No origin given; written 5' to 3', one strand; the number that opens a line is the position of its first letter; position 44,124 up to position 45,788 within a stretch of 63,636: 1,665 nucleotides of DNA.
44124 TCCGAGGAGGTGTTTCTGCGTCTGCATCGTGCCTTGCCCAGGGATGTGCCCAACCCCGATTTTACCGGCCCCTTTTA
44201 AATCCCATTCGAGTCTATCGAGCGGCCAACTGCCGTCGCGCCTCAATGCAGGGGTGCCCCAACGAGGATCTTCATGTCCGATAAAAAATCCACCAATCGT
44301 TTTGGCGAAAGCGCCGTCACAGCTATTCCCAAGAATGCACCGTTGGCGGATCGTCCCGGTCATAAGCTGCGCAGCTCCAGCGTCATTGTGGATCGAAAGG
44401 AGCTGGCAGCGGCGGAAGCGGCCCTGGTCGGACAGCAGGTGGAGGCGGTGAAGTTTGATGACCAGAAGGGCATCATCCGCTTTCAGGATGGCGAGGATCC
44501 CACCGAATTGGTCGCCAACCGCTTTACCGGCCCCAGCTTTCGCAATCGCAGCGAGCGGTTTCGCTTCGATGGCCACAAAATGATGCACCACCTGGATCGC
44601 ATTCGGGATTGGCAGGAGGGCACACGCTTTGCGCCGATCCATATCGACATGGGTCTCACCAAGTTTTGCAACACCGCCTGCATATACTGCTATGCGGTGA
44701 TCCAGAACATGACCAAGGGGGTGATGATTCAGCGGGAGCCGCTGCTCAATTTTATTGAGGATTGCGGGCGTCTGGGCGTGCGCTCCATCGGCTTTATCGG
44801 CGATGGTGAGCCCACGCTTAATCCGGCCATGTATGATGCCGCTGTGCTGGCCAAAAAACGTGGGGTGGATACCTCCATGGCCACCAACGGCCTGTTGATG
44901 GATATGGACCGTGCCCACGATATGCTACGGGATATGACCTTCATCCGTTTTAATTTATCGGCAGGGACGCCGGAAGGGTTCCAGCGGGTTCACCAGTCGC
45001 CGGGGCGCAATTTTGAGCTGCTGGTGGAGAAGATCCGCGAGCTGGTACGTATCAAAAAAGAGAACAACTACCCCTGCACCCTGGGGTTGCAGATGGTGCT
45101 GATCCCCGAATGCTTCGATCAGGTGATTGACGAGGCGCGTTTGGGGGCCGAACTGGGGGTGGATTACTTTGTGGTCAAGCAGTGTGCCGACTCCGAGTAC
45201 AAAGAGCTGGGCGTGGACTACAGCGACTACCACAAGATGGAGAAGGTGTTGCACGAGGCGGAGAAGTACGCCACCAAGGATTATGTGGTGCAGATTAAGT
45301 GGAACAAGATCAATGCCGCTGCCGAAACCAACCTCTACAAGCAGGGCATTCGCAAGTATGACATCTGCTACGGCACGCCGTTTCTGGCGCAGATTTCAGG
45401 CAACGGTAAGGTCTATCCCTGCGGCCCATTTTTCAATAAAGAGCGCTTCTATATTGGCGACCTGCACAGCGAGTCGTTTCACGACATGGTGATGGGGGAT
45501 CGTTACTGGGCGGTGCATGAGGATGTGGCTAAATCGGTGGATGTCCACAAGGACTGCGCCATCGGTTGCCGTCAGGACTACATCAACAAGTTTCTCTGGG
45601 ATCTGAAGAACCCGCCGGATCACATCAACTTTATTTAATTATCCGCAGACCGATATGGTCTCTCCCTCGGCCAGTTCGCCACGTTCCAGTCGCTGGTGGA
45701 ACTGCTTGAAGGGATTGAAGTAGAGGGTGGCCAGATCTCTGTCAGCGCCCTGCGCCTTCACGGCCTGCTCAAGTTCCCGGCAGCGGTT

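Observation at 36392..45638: Tightly packed operon that looks like a pathway for an unrecognised CMP-activated, possibly branched-chain sugar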

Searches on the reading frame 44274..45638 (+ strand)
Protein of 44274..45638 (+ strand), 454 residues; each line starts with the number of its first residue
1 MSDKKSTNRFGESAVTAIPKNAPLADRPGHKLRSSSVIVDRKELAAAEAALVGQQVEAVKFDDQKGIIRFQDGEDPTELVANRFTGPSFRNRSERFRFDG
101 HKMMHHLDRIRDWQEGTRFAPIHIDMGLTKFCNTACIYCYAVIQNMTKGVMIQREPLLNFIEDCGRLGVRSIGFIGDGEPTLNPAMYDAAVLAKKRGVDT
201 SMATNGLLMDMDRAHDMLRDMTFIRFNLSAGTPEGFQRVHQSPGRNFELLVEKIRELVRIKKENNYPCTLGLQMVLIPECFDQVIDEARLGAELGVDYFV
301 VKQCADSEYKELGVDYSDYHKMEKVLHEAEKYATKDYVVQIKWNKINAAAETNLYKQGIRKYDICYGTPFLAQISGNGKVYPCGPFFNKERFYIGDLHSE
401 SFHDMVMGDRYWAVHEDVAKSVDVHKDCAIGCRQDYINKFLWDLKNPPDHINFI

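Call 3: search_protein_families(library=pfam, proteins=[window:44274-45638:+])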
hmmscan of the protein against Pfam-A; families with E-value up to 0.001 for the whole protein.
window:44274-45638:+ (454 aa): 2 families
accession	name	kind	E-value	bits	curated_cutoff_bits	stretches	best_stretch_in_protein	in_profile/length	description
PF04055.27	Radical_SAM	-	1.1e-14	55.4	29.5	1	128-278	3-152/166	Radical SAM superfamily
PF13186.11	SPASM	-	5.6e-05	23.8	21.5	1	372-429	8-64/67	Iron-sulfur cluster-binding domain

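Call 4: search_protein_families(library=ncbifam, proteins=[window:44274-45638:+])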
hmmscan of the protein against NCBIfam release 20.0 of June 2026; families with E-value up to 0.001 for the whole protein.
window:44274-45638:+ (454 aa): 34 families (the best 25 are shown)
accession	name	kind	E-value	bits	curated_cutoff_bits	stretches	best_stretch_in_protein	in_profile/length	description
TIGR04317.1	W_rSAM_matur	equivalog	1.7e-20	73.4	380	1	127-395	9-267/349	tungsten cofactor oxidoreductase radical SAM maturase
NF047865.1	rSAM_PapB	equivalog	2.1e-13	50.2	340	1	126-401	7-283/330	PapB family radical SAM/SPASM ranthipeptide maturase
NF038283.1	viperin_w_prok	equivalog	4.6e-13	49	180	1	124-265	4-151/281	viperin family antiviral radical SAM protein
NF001199.0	PRK00164.2-1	equivalog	2.7e-11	43.2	231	1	126-256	16-144/308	GTP 3',8-cyclase MoaA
TIGR02668.1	moaA_archaeal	equivalog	2.9e-11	42.9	325.25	1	126-255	14-141/303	GTP 3',8-cyclase MoaA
TIGR04303.1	GeoRSP_rSAM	equivalog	5.4e-11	42.6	400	1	120-231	3-109/325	GeoRSP system radical SAM/SPASM protein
TIGR04051.1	rSAM_NirJ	equivalog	5.8e-10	38.7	515.45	1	127-302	7-174/354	heme d1 biosynthesis radical SAM protein NirJ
TIGR04064.1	rSAM_nif11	equivalog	6.6e-10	38.3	518.7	1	323-437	293-405/459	nif11-like peptide radical SAM maturase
TIGR04054.1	rSAM_NirJ1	equivalog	7.6e-10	38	650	1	127-218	41-131/387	putative heme d1 biosynthesis radical SAM protein NirJ1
NF045574.1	sacti_mat_StsB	exception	3.1e-09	36.2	625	1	128-238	102-211/466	StsB family radical SAM/SPASM domain sactipeptide maturase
TIGR04546.1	rSAM_ahbC_deAc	equivalog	4.7e-09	35.5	650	1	127-218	44-134/390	12,18-didecarboxysiroheme deacetylase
TIGR04311.1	rSAM_Geo_metal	subfamily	4.9e-09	35.7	400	1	121-305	2-188/423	radical SAM/SPASM family putative metalloenzyme maturase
TIGR04545.1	rSAM_ahbD_hemeb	equivalog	6.3e-09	35.7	500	1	127-403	5-283/339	heme b synthase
TIGR03962.1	mycofact_rSAM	equivalog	9.3e-09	34.9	265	1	120-406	10-282/339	mycofactocin radical SAM maturase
TIGR02666.1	moaA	equivalog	1.2e-08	34.3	284.05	1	126-241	14-135/336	GTP 3',8-cyclase MoaA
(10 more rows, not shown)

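Call 18: search_solved_structures(query=window:44274-45638:+, max_evalue=0.001)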
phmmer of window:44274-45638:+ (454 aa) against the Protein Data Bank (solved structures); distinct sequences matched with E-value up to 0.001: 0.

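Call 28: find_homologous_proteins(query=window:44274-45638:+)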
Query window:44274-45638:+ (454 aa): 1510 proteins with E <= 0.001 among 8000 candidates; the best 120 are listed.
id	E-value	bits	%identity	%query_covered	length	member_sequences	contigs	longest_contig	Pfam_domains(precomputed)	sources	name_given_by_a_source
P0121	0.0e+0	1067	100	100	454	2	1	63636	PF04055.28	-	-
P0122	2.1e-241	820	75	98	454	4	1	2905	PF13186.12,PF04055.28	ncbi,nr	ncbi:MAG: radical SAM protein [Magnetococcales bacterium]|nr:radical SAM protein [Magnetococcales ba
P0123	3.0e-239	812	74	100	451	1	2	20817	PF13186.12,PF04055.28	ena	-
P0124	6.6e-236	801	72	99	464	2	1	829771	PF04055.28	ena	-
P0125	9.5e-235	798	74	100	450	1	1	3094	PF13186.12,PF04055.28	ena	-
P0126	1.5e-234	797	72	100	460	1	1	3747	PF13186.12,PF04055.28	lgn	-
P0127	2.4e-234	796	72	100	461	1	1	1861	PF13186.12,PF04055.28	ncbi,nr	ncbi:MAG: radical SAM protein [Gammaproteobacteria bacterium]|nr:radical SAM protein [Gammaproteobac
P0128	2.7e-234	796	75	98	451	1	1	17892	PF04055.28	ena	-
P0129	8.8e-234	794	72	99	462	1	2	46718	PF04055.28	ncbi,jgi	ncbi:MAG: radical SAM protein [Chromatiales bacterium]|jgi:MoaA/NifB/PqqE/SkfB family radical SAM en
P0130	1.7e-233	794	72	99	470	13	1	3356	PF13186.12,PF04055.28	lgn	-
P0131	2.4e-233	793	73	98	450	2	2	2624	PF13186.12,PF04055.28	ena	-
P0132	2.2e-232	790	72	100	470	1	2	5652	PF04055.28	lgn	-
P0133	2.6e-232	790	71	100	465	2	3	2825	PF04055.28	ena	-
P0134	2.8e-232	789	73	99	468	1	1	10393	PF13186.12,PF04055.28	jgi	jgi:MoaA/NifB/PqqE/SkfB family radical SAM enzyme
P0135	6.4e-232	788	71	99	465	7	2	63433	PF04055.28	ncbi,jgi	-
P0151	4.1e-229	779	71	100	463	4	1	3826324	PF13186.12,PF04055.28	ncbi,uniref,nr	ncbi:hypothetical protein SKTS_18230 [Sulfurimicrobium lacus]|uniref:Radical SAM protein n=1 Tax=Sul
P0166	3.3e-228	776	71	99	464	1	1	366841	PF13186.12,PF04055.28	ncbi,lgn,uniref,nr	ncbi:Radical SAM superfamily enzyme, MoaA/NifB/PqqE/SkfB family [Paraburkholderia steynii]|uniref:Ra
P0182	5.0e-227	772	69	100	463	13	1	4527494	PF04055.28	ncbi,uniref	ncbi:radical SAM protein [Methylomonas sp. HYX-M1]|uniref:radical SAM protein n=1 Tax=Methylomonas s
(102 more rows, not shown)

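Call 29: find_encoding_contigs(protein=P0151, flank=10000, max_places=1)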
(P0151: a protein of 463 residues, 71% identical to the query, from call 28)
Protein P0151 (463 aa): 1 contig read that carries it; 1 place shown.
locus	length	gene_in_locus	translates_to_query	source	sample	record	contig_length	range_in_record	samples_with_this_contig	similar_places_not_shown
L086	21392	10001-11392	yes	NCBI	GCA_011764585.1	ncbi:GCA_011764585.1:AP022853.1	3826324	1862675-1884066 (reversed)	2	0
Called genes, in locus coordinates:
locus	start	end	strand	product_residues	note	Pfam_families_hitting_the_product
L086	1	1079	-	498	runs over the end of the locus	PF00669:Flagellin_N, PF00700:Flagellin_C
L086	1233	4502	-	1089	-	PF08241:Methyltransf_11, PF13649:Methyltransf_25 (weak), PF10111:Glyco_tranf_2_2 (faint), PF00535:Glycos_transf_2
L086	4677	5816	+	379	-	PF04055:Radical_SAM (weak)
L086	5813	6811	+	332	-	PF01075:Glyco_transf_9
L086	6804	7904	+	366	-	PF04055:Radical_SAM, PF13186:SPASM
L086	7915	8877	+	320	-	PF00676:E1_dh, PF02775:TPP_enzyme_C (faint), PF00456:Transketolase_N (weak)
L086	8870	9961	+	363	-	PF02779:Transket_pyr, PF02780:Transketolase_C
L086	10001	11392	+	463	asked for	PF04055:Radical_SAM, PF13186:SPASM (weak)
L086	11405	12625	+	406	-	PF13524:Glyco_trans_1_2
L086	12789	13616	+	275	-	PF13384:HTH_23, PF13551:HTH_29 (weak), PF12762:DDE_Tnp_IS1595 (weak)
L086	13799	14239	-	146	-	-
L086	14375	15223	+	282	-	PF13489:Methyltransf_23, PF13847:Methyltransf_31 (weak), PF08241:Methyltransf_11, PF13649:Methyltransf_25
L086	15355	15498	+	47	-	-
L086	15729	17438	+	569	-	PF13469:Sulfotransfer_3 (faint), PF00685:Sulfotransfer_1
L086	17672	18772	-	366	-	-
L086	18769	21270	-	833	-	PF00515:TPR_1, PF13432:TPR_16, PF13424:TPR_12, PF13432:TPR_16, PF13414:TPR_11, PF00515:TPR_1, PF13432:TPR_16, PF13424:TPR_12, +57 more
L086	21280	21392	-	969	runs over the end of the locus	PF13432:TPR_16 (weak), PF13424:TPR_12, PF07719:TPR_2 (weak), PF13424:TPR_12, PF13414:TPR_11, PF13432:TPR_16, PF14559:TPR_19, PF13432:TPR_16, +23 more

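Call 30: find_encoding_contigs(protein=P0182, flank=10000, max_places=1)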
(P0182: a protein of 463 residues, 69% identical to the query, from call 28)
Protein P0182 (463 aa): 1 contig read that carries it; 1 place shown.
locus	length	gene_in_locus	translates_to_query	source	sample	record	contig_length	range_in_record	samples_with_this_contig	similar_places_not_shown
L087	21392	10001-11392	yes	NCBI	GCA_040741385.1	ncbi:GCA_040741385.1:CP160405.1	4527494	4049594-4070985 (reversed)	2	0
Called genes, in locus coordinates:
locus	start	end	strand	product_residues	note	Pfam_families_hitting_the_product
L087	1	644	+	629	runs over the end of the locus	PF02518:HATPase_c, PF00204:DNA_gyraseB, PF01751:Toprim, PF00986:DNA_gyraseB_C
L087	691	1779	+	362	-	PF04892:VanZ-LLP1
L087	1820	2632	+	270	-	PF07357:DRAT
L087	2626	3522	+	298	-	PF03747:ADP_ribosyl_GH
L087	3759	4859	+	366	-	PF04055:Radical_SAM, PF13186:SPASM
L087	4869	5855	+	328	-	PF01073:3Beta_HSD, PF01370:Epimerase, PF02719:Polysacc_synt_2, PF04321:RmlD_sub_bind, PF05368:NmrA, PF07993:NAD_binding_4, PF13460:NAD_binding_10, PF16363:GDP_Man_Dehyd, +1 more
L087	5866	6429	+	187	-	PF01380:SIS (faint), PF13580:SIS_2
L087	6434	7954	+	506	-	PF01467:CTP_transf_like, PF00294:PfkB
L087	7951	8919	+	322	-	PF00676:E1_dh, PF02775:TPP_enzyme_C (weak)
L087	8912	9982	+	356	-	PF02779:Transket_pyr, PF02780:Transketolase_C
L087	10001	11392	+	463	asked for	PF04055:Radical_SAM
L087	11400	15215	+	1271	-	PF13524:Glyco_trans_1_2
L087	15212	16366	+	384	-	PF13524:Glyco_trans_1_2 (weak)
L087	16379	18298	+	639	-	PF02310:B12-binding, PF04055:Radical_SAM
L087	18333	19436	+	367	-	PF13524:Glyco_trans_1_2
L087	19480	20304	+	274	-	PF05721:PhyH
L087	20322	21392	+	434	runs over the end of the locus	PF08885:GSCFA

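Call 31: find_encoding_contigs(protein=P0166, flank=10000, max_places=1)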
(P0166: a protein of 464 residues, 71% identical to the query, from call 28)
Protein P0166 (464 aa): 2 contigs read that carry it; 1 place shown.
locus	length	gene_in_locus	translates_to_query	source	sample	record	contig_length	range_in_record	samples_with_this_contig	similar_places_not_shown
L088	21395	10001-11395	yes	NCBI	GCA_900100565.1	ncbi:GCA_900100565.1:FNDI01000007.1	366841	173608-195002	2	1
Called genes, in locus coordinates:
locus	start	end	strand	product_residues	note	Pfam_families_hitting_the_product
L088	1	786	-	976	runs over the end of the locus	PF02347:GDC-P, PF01212:Beta_elim_lyase (weak), PF21478:GcvP2_C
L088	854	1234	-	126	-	PF01597:GCV_H, PF00364:Biotin_lipoyl (faint)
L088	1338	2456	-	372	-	PF01571:GCV_T, PF08669:GCV_T_C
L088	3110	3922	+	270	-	-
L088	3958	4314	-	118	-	-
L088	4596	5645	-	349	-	PF01408:GFO_IDH_MocA, PF22725:GFO_IDH_MocA_C3, PF02894:GFO_IDH_MocA_C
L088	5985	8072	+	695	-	PF00580:UvrD-helicase, PF01443:Viral_helicase1 (faint), PF13245:AAA_19, PF13604:AAA_30 (faint), PF13361:UvrD_C, PF13538:UvrD_C_2 (faint)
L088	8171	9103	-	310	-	PF13442:Cytochrome_CBB3, PF00034:Cytochrom_C (weak), PF13442:Cytochrome_CBB3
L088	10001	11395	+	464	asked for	PF04055:Radical_SAM, PF13186:SPASM (faint)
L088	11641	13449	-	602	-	PF00535:Glycos_transf_2, PF10111:Glyco_tranf_2_2, PF13641:Glyco_tranf_2_3, PF00535:Glycos_transf_2, PF10111:Glyco_tranf_2_2, PF13641:Glyco_tranf_2_3 (weak)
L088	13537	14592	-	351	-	PF02779:Transket_pyr, PF02780:Transketolase_C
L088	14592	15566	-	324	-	PF00676:E1_dh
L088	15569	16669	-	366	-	PF04055:Radical_SAM, PF13186:SPASM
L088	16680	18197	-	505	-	PF01467:CTP_transf_like, PF00294:PfkB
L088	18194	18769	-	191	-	PF13580:SIS_2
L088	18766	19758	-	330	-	PF00106:adh_short, PF01073:3Beta_HSD, PF01370:Epimerase, PF02719:Polysacc_synt_2, PF04321:RmlD_sub_bind, PF05368:NmrA, PF13460:NAD_binding_10, PF16363:GDP_Man_Dehyd, +1 more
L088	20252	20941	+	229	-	PF13712:Glyco_tranf_2_5 (weak)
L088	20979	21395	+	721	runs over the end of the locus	PF13424:TPR_12 (weak), PF13414:TPR_11 (weak), PF13431:TPR_17 (weak), PF13432:TPR_16, PF00515:TPR_1, PF13414:TPR_11, PF13414:TPR_11, PF13844:Glyco_transf_41, +14 more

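Call 33: find_related_loci(query=window:44274-45638:+, collection=metagenome_contigs, flank=10000)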
Query window:44274-45638:+ (454 aa) in metagenome_contigs; peptide patterns used: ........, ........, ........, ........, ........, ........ (x = any residue, [..] = any of these).
58 stretches matched a pattern; 24 encode a relative of the query (tblastn E <= 1e-3); 24 distinct loci.
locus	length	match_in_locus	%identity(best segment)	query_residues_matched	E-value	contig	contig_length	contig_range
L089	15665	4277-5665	70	1-454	0e+0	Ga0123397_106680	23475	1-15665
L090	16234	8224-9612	71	1-454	0e+0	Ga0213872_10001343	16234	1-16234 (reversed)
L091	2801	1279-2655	70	3-454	0e+0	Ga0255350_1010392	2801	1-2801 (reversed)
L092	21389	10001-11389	70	1-454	0e+0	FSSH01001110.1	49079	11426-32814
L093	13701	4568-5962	70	5-454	0e+0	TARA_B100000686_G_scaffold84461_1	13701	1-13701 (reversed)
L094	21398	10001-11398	70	1-454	0e+0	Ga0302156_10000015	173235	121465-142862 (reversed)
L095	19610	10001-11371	70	5-454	0e+0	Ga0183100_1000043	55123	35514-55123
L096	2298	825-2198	71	2-454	0e+0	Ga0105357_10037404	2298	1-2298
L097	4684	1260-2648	70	1-454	0e+0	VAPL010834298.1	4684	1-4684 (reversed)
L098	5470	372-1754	71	8-454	0e+0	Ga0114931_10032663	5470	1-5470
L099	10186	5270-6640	71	4-454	0e+0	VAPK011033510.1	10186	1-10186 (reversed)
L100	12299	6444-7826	70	8-454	0e+0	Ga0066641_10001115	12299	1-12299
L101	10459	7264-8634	70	5-454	0e+0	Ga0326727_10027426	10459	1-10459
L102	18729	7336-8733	70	5-454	0e+0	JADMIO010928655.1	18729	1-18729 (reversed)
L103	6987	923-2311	67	6-454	0e+0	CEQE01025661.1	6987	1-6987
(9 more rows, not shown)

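Call 38: find_encoding_contigs(protein=P0123, flank=10000, max_places=2)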
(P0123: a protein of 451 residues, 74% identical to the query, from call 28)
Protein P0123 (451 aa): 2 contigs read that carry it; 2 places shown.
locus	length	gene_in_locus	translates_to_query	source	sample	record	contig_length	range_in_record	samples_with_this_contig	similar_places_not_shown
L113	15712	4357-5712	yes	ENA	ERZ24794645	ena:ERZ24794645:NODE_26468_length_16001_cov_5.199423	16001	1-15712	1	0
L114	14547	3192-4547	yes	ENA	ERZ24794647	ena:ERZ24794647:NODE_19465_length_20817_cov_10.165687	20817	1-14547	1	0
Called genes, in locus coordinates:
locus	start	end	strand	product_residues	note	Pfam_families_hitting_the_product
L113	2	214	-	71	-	?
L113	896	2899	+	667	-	PF00515:TPR_1 (faint), PF07719:TPR_2 (faint), PF12895:ANAPC3 (faint), PF13181:TPR_8 (faint), PF13432:TPR_16 (weak), PF14559:TPR_19, PF13414:TPR_11 (weak), PF13524:Glyco_trans_1_2, +4 more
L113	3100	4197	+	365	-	PF04055:Radical_SAM, PF13186:SPASM (weak)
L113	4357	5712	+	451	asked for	PF04055:Radical_SAM, PF13186:SPASM (faint)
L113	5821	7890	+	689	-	PF00676:E1_dh, PF02779:Transket_pyr, PF02780:Transketolase_C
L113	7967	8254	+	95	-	PF18317:SDH_C (weak)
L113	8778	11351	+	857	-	-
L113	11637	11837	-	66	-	-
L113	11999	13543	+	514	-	PF13524:Glyco_trans_1_2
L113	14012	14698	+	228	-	PF08241:Methyltransf_11 (weak), PF13489:Methyltransf_23 (weak)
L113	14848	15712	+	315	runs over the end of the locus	PF00852:Glyco_transf_10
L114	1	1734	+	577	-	?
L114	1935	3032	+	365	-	PF04055:Radical_SAM, PF13186:SPASM (weak)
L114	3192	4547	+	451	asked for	PF04055:Radical_SAM, PF13186:SPASM (faint)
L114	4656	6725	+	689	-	PF00676:E1_dh, PF02779:Transket_pyr, PF02780:Transketolase_C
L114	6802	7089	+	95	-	PF18317:SDH_C (weak)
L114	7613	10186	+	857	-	-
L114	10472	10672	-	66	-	-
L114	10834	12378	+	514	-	PF13524:Glyco_trans_1_2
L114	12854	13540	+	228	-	PF08241:Methyltransf_11 (weak), PF13489:Methyltransf_23 (weak)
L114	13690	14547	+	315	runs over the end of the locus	PF00852:Glyco_transf_10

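Call 52: predict_structure(alignment_id=A2)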
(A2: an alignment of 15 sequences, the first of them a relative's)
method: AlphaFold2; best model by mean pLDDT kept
length: 454 residues; sequences in the alignment: 15
mean_pLDDT: 66.0   pTM: 0.68
mean pLDDT of the five models: 66.0, 61.3, 58.8, 55.4, 54.4
residues with pLDDT >= 90: 96; 70-90: 123; 50-70: 85; < 50: 150
segments of 3 or more residues with pLDDT < 50: 1-5, 7-19, 21-48, 64-66, 79-101, 129-142, 306-313, 351-369, 422-454
pLDDT, mean of each block of 10 residues (from residue 1): 42 46 37 31 41 57 51 57 35 41 54 75 65 45 56 90 91 68 83 92 81 94 87 86 86 96 94 83 94 94 56 57 88 88 62 45 43 73 62 86 90 74 40 41 31 22
secondary structure, 60 per line:
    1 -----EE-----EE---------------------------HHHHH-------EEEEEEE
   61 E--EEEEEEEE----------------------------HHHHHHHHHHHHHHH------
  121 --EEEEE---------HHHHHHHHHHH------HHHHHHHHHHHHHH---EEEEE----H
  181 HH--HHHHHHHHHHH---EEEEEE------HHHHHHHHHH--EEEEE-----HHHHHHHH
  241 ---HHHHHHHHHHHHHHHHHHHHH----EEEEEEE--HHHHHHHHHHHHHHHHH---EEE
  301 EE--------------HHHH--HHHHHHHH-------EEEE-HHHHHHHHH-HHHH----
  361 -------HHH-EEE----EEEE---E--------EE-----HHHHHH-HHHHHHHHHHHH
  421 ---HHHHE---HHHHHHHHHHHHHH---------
elements in order: H42-46 E54-61 E64-71 H100-114 E123-127 H137-147 H154-167 E171-175 H185-195 E199-204 H211-220 E223-227 H233-240 H244-264 E269-275 H278-294 E298-302 H317-320 H323-330 E338-341 H343-351 H353-356 E372-374 E379-382 H402-407 H409-420 H424-427 H432-445
